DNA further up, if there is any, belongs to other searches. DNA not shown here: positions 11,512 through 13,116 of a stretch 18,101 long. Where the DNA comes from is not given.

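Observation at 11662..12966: Unusual nuclease architecture: DUF262/ParB-like NTPase-type domain fused to a canonical HNH finger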

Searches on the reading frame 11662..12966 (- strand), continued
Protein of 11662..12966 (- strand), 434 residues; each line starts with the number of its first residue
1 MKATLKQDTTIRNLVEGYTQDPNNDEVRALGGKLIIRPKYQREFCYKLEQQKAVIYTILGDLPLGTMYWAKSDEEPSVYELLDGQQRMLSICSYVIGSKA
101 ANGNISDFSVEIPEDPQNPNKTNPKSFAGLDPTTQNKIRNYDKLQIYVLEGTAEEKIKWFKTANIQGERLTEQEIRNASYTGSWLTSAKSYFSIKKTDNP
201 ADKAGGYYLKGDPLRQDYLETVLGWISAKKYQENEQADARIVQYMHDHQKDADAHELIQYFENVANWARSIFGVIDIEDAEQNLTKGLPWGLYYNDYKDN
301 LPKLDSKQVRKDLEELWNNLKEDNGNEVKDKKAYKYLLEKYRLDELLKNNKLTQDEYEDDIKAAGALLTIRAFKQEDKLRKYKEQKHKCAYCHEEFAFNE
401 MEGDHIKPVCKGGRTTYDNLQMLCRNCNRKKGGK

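Call 15: search_dna_similar(query=window:11662-12966:-, collection=plasmids, mode=protein, max_rows=25)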
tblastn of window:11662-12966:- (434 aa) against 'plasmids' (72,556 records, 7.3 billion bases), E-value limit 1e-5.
Records with a match: 85; places in all: 91; records where one place covers at least 80% of the query: 44.
Best place of each record, by identity: <60% 85.
By first word of the organism name: Enterococcus 12; Escherichia 12; Salmonella 8; Variovorax 4; Klebsiella 4; Rhizobium 4; Apilactobacillus 3; uncultured 2; Gordonia 2; Dietzia 2; and 27 more.
By predicted mobility (MOB-suite, as given by PLSDB): conjugative 43; non-mobilizable 34; mobilizable 8.
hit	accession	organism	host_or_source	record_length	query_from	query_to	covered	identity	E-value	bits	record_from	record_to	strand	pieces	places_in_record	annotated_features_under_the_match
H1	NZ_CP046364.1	Macrococcoides canis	dog,swabs,ear infection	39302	11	433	97%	41.0%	2e-73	258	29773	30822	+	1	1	DUF262 domain-containing protein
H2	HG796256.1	uncultured bacterium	-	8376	1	434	100%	38.9%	6e-75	261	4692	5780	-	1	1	CDS (x2)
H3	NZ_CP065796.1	Mammaliicoccus sciuri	environment,single cell,feed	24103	2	431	99%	39.2%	2e-72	254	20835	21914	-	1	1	DUF262 domain-containing protein | adenine-specific methyltransferase EcoRI family protein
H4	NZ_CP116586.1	Enterococcus dispar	Bos taurus,whole organism,fecal sample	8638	6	431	98%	39.2%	6e-80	276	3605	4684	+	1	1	DUF262 domain-containing protein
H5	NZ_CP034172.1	Chryseobacterium taklimakanense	Homo sapiens,Blood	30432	1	434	100%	38.5%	8e-70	247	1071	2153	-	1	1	DUF262 domain-containing protein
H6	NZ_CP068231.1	Aeromonas caviae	combined sewer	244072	1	434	100%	38.2%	5e-69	244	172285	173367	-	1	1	DUF262 domain-containing protein | adenine-specific methyltransferase EcoRI family protein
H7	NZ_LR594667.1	Variovorax sp. SRS16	linuron-contaminated soil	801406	1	433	100%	37.1%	1e-67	241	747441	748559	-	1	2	DUF262 domain-containing protein | adenine-specific methyltransferase EcoRI family protein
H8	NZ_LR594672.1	Variovorax sp. PBL-E5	linuron-contaminated soil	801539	1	433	100%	37.1%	1e-67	241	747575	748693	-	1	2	DUF262 domain-containing protein | adenine-specific methyltransferase EcoRI family protein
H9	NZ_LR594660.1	Variovorax sp. PBL-H6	linuron-contaminated soil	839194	1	433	100%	37.1%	1e-67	241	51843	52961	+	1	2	DUF262 domain-containing protein | adenine-specific methyltransferase EcoRI family protein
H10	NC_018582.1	Gordonia sp. KTR9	-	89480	1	434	100%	36.8%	1e-68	243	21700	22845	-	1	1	DUF262 domain-containing protein | adenine-specific methyltransferase EcoRI family protein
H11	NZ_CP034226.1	Ligilactobacillus agilis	Chicken,Mixed culture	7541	5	431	98%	37.3%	5e-65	233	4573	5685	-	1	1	DUF262 domain-containing protein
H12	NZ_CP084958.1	Sulfitobacter indolifex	cell culture,Seawater from the North ...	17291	1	433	100%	36.3%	9e-70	246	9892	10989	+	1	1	DUF262 domain-containing protein | adenine-specific methyltransferase EcoRI family protein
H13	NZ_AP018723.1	Thiomicrorhabdus aquaedulcis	-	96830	11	434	98%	37.0%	9e-68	241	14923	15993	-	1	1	DUF262 domain-containing protein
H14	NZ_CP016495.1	Lactiplantibacillus pentosus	bacteria,olive fermentation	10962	10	434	98%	36.6%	7e-68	241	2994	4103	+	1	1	DUF262 domain-containing protein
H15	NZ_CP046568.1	Dietzia sp. DQ12-45-1b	product water from oilfield,product ...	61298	10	432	97%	36.6%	4e-63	227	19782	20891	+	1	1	DUF262 domain-containing protein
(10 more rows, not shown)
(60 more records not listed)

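Call 16: search_dna_similar(query=window:11662-12966:-, collection=phages, mode=protein, max_rows=25)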
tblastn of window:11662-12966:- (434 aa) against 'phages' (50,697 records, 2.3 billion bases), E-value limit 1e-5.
Records with a match: 7; places in all: 7; records where one place covers at least 80% of the query: 4.
Best place of each record, by identity: <60% 7.
By first word of the organism name: Bacteriophage 3; Flavobacterium 2; Vibrio 2.
By host as written in the record: - 3; Flavobacterium sp. LMO6 2; Vibrio breoganii 2.
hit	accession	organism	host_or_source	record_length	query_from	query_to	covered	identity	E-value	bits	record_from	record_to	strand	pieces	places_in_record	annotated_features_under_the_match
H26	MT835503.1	Bacteriophage sp.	human fecal samples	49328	8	431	98%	40.6%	3e-74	258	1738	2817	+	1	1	record has no annotation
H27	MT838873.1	Bacteriophage sp.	human fecal samples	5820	1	434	100%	30.7%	9e-44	169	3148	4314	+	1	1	record has no annotation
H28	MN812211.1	Flavobacterium phage vB_FspS_laban6-1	Flavobacterium sp. LMO6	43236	8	434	98%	30.8%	3e-42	165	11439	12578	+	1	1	HNH endonuclease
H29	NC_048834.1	Flavobacterium phage vB_FspS_laban6-1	Flavobacterium sp. LMO6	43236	8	434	98%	30.8%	3e-42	165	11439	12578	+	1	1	DUF262 domain-containing protein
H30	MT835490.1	Bacteriophage sp.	human fecal samples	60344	352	434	19%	41.5%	1e-6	57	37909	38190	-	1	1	record has no annotation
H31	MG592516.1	Vibrio phage 1.147.O._10N.286.49.E9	Vibrio breoganii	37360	377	434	13%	44.8%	3e-6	56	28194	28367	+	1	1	Cas9-type HNH domain protein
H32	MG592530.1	Vibrio phage 1.162.O._10N.261.48.E3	Vibrio breoganii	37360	377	434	13%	44.8%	3e-6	56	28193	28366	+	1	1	Cas9-type HNH domain protein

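Call 18: get_annotated_region(hit=H6, flank=4000)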
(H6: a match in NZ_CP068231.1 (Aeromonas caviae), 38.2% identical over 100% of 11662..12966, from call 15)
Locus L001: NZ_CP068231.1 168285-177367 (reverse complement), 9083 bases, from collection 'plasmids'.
description: Aeromonas caviae strain Aero21 plasmid p1
organism: Aeromonas caviae (NCBI taxid 648)
taxonomy: Bacteria; Pseudomonadota; Gammaproteobacteria; Aeromonadales; Aeromonadaceae; Aeromonas; Aeromonas caviae
host: -; source: combined sewer; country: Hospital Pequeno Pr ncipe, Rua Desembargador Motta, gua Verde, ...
typing (MOB-suite, as given by PLSDB): conjugative; replicon IncP,rep_cluster_2037; relaxase MOBH,MOBP; mating-pair formation MPF_T
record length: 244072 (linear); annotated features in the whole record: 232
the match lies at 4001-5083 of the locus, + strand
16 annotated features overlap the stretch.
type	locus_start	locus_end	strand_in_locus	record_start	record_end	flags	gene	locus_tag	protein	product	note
CDS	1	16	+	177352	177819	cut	-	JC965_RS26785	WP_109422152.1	hypothetical protein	-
CDS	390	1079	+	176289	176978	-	-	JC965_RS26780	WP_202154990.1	site-specific integrase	GO:0015074 - DNA integration [Evidence IEA]; GO:0006310 - DNA recombination [Evidence IEA]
CDS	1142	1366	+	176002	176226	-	-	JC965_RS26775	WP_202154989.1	hypothetical protein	-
CDS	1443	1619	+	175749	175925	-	-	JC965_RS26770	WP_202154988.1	hypothetical protein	-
CDS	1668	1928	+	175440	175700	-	-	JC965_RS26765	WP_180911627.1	hypothetical protein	-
CDS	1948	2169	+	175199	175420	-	-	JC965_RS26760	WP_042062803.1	DUF551 domain-containing protein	-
CDS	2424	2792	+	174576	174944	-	-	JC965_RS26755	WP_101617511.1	hypothetical protein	-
CDS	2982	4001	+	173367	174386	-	-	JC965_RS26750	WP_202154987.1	adenine-specific methyltransferase EcoRI family protein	-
CDS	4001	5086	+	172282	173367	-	-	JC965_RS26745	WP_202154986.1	DUF262 domain-containing protein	-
CDS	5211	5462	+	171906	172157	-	-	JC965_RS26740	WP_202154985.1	hypothetical protein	-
CDS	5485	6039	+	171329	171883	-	-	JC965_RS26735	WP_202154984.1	3'-5' exonuclease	-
CDS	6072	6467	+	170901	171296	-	-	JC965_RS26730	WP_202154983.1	hypothetical protein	-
CDS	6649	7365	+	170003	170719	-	-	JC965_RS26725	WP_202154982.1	phospholipase D family protein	-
CDS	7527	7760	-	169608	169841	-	-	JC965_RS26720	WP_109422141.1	hypothetical protein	-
CDS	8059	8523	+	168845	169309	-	lepB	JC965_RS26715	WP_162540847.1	signal peptidase I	GO:0009306 - protein secretion [Evidence IEA]; GO:0006465 - signal peptide processing [Evidence IEA]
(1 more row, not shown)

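Call 19: get_annotated_region(hit=H4, flank=4000)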
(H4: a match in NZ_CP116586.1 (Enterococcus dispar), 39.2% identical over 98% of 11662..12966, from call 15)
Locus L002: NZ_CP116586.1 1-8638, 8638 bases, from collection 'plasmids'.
description: Enterococcus dispar strain K205-4b plasmid pK205-4b-C, complete sequence
organism: Enterococcus dispar (NCBI taxid 44009)
taxonomy: Bacteria; Bacillota; Bacilli; Lactobacillales; Enterococcaceae; Enterococcus; Enterococcus dispar
host: -; source: Bos taurus,whole organism,fecal sample; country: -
typing (MOB-suite, as given by PLSDB): non-mobilizable
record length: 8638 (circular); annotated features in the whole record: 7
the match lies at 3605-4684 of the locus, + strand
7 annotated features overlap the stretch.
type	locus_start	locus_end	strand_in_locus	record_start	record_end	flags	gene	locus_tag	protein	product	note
CDS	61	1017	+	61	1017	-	-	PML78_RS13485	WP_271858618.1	adenine-specific methyltransferase EcoRI family protein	-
predicted_resistance_gene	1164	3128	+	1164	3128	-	optrA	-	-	ABC-F type ribosomal protection protein OptrA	predicted by amrfinderplus; class PHENICOL/OXAZOLIDINONE; identity 96.95%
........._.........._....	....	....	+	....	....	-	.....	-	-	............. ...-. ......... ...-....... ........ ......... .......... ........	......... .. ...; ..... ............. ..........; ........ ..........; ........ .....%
CDS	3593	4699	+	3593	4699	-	-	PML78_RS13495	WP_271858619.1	DUF262 domain-containing protein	-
CDS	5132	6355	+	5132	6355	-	mobV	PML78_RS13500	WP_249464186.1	MobV family relaxase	GO:0006310 - DNA recombination [Evidence IEA]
CDS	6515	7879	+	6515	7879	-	-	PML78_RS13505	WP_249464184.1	winged helix-turn-helix transcriptional regulator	-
CDS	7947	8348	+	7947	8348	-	-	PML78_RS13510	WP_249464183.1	hypothetical protein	-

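Call 21: find_related_loci(query=window:11662-12966:-, collection=genome_contigs, flank=4000)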
Query window:11662-12966:- (434 aa) in genome_contigs; peptide patterns used: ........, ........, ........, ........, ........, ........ (x = any residue, [..] = any of these).
38 stretches matched a pattern; 1 encode a relative of the query (tblastn E <= 1e-3); 1 distinct loci.
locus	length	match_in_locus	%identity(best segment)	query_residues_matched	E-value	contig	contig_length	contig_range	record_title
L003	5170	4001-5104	38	7-434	1e-80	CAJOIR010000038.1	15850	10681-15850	Paludibacteraceae bacterium isolate Red_deer_4_mag_39 genome assembly, contig: scaffold_7642, whole genome shotgun seque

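Call 24: find_related_loci(query=A1, collection=metagenome_contigs, flank=4000)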
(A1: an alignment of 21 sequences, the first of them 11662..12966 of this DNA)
Query A1 (434 aa) in metagenome_contigs; peptide patterns used: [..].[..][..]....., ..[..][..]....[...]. (x = any residue, [..] = any of these).
600 stretches matched a pattern (row limit reached: there are more); 593 encode a relative of the query (tblastn E <= 1e-3); the best 80 are kept; 80 distinct loci.
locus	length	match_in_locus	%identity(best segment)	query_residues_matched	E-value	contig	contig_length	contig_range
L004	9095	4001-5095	41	1-431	1e-87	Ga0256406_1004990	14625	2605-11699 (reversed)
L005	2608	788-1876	43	1-434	4e-90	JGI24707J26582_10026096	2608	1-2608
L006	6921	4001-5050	42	17-434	2e-86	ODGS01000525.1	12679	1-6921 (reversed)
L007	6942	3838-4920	42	1-434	3e-85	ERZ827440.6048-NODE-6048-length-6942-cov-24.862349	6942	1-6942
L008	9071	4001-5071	41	9-434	5e-85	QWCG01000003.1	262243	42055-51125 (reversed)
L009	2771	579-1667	40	1-434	3e-87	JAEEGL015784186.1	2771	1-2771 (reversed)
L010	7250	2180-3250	40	7-433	3e-85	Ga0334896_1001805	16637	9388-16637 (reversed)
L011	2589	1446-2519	43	1-432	3e-87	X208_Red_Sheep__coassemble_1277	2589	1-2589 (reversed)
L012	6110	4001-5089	42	1-434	1e-84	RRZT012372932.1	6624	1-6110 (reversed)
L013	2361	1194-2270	39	8-434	3e-87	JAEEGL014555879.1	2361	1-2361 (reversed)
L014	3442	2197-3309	41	1-434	1e-84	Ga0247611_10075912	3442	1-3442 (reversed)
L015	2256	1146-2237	40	1-434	3e-87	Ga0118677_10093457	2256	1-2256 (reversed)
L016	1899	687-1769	39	7-434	3e-88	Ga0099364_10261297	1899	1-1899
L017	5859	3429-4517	39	1-434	8e-84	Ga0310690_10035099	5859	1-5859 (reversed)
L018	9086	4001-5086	40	1-433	1e-83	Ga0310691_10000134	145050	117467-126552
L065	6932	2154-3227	42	11-434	1e-80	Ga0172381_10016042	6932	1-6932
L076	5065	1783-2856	40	11-434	1e-79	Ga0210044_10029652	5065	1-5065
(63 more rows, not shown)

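Call 34: predict_structure(alignment_id=A1)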
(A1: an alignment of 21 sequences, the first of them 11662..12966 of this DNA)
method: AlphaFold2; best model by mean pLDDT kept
length: 434 residues; sequences in the alignment: 21
mean_pLDDT: 81.7   pTM: 0.65
mean pLDDT of the five models: 81.7, 80.4, 80.2, 79.7, 77.6
residues with pLDDT >= 90: 132; 70-90: 223; 50-70: 69; < 50: 10
segments of 3 or more residues with pLDDT < 50: 324-328
pLDDT, mean of each block of 10 residues (from residue 1): 82 89 78 83 74 92 87 84 86 79 62 83 89 93 89 74 60 71 79 72 81 82 93 80 87 93 92 70 75 92 87 79 51 85 92 87 72 83 96 95 81 79 89 54
secondary structure, 60 per line:
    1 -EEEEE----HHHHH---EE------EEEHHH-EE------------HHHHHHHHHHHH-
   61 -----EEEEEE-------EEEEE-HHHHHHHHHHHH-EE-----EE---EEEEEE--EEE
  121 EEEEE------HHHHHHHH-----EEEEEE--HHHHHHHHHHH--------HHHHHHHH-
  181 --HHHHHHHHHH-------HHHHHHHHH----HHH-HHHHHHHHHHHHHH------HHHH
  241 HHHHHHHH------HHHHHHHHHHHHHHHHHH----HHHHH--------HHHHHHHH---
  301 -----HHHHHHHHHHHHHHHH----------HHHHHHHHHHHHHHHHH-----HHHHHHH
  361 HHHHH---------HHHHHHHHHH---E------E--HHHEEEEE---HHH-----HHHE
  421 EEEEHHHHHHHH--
elements in order: E2-6 H11-15 E27-29 H48-59 E66-71 E79-83 H85-96 E110-115 E118-125 H132-139 E145-150 H153-163 H172-179 H183-192 H200-208 H217-230 H237-248 H255-272 H277-281 H290-297 H306-321 H332-348 H354-365 H375-384 E401-405 E420-424 H425-432

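Call 36: search_protein_representatives(protein=window:11662-12966:-)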
Query: 434 residues. Proteins with E-value up to 0.001 (for the whole library): 5976; up to 1e-10: 798; up to 1e-30: 206. The best 150 are listed.
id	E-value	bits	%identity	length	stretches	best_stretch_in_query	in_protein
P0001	4.0e-296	998.4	100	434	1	1-434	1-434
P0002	5.6e-81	289.5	48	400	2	1-339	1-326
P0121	1.9e-75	271.2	46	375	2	5-339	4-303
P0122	2.5e-68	247.8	50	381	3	136-308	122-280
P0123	3.3e-68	247.4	43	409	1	29-434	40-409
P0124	8.4e-68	246.0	44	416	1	10-432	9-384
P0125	1.0e-67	245.8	44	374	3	130-314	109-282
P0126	2.9e-66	241.0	42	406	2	8-317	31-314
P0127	9.0e-66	239.3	44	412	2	5-338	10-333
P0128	5.4e-65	236.8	44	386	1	7-433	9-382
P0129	9.1e-65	236.0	40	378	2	2-298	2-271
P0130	4.1e-64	233.9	44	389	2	8-318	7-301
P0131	5.7e-64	233.4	43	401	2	8-317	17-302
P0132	1.0e-63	232.6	44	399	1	9-434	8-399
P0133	1.2e-63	232.4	43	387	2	10-326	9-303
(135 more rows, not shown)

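Call 38: fold_search(model_id=the predicted structure, library=pdb)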
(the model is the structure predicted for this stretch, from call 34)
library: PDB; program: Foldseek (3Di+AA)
matches with E <= 10: 121; with E <= 0.001: 1
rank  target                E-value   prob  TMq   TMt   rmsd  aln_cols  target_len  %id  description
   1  7p9k_A                2.1e-04  0.98  0.23  0.18  24.7       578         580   14  BrxU, GmrSD-family Type IV restriction enzyme (released 2021-12-08)
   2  4h9d_A                5.6e-03  1.00  0.10  0.44   7.7        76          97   26  Crystal Structure of Mn-dependent Gme HNH nicking endonuclease from Geobacter metallireducens GS-15, Northeast Structu (released 2012-10-10)
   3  7p9m_B                7.3e-03  0.77  0.22  0.19  22.6       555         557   12  BrxU, GmrSD-family Type IV restriction enzyme (released 2021-12-08)
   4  4h9d_B                1.4e-02  1.00  0.10  0.46   7.4        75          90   25  Crystal Structure of Mn-dependent Gme HNH nicking endonuclease from Geobacter metallireducens GS-15, Northeast Structu (released 2012-10-10)
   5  4h9d_C                2.9e-02  1.00  0.12  0.57   3.4        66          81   33  Crystal Structure of Mn-dependent Gme HNH nicking endonuclease from Geobacter metallireducens GS-15, Northeast Structu (released 2012-10-10)
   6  6jiv_C                8.0e-02  0.30  0.20  0.17  21.1       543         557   12  SspE crystal structure (released 2020-03-25)
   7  8d2k_A                9.8e-02  0.41  0.13  0.06  18.1       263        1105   13  Structure of Acidothermus cellulolyticus Cas9 ternary complex (Cleavage Intermediate 2) (released 2023-12-20)
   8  9lgi_A                1.0e-01  0.25  0.13  0.09  24.3       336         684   14  Cryo-EM structure of a type II-D CRISPR-Cas9 in complex with single-guided RNA and double-stranded DNA (released 2025-08-20)
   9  9k32_A                1.0e-01  0.14  0.14  0.08  33.0       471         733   14  Cryo-EM structure of the NbaCas9-guide RNA-target DNA complex (released 2026-02-04)
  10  8zda_A                1.1e-01  0.21  0.13  0.06  20.9       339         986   15  Cryo-EM structure of eSaCas9_NNG-guide RNA-target DNA complex in a catalytically active state (released 2025-11-05)
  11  9j1z_A                1.2e-01  1.00  0.13  0.39   2.4        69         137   28  Crystal structure of Nme1Cas9 HNH domain bound to anti-CRISPR AcrIIC1Nme1ST (released 2026-03-04)
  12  4oge                  1.2e-01  0.18  0.12  0.07  20.5       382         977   14  Crystal structure of the Type II-C Cas9 enzyme from Actinomyces naeslundii (released 2014-02-12)
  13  4ogc                  2.0e-01  0.23  0.13  0.07  18.5       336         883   14  Crystal structure of the Type II-C Cas9 enzyme from Actinomyces naeslundii (released 2014-02-12)
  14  6ghc_B                2.1e-01  1.00  0.13  0.19   3.1        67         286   27  Modification dependent EcoKMcrA restriction endonuclease (released 2018-08-08)
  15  6jiv_A                2.1e-01  0.25  0.18  0.15  16.3       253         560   13  SspE crystal structure (released 2020-03-25)
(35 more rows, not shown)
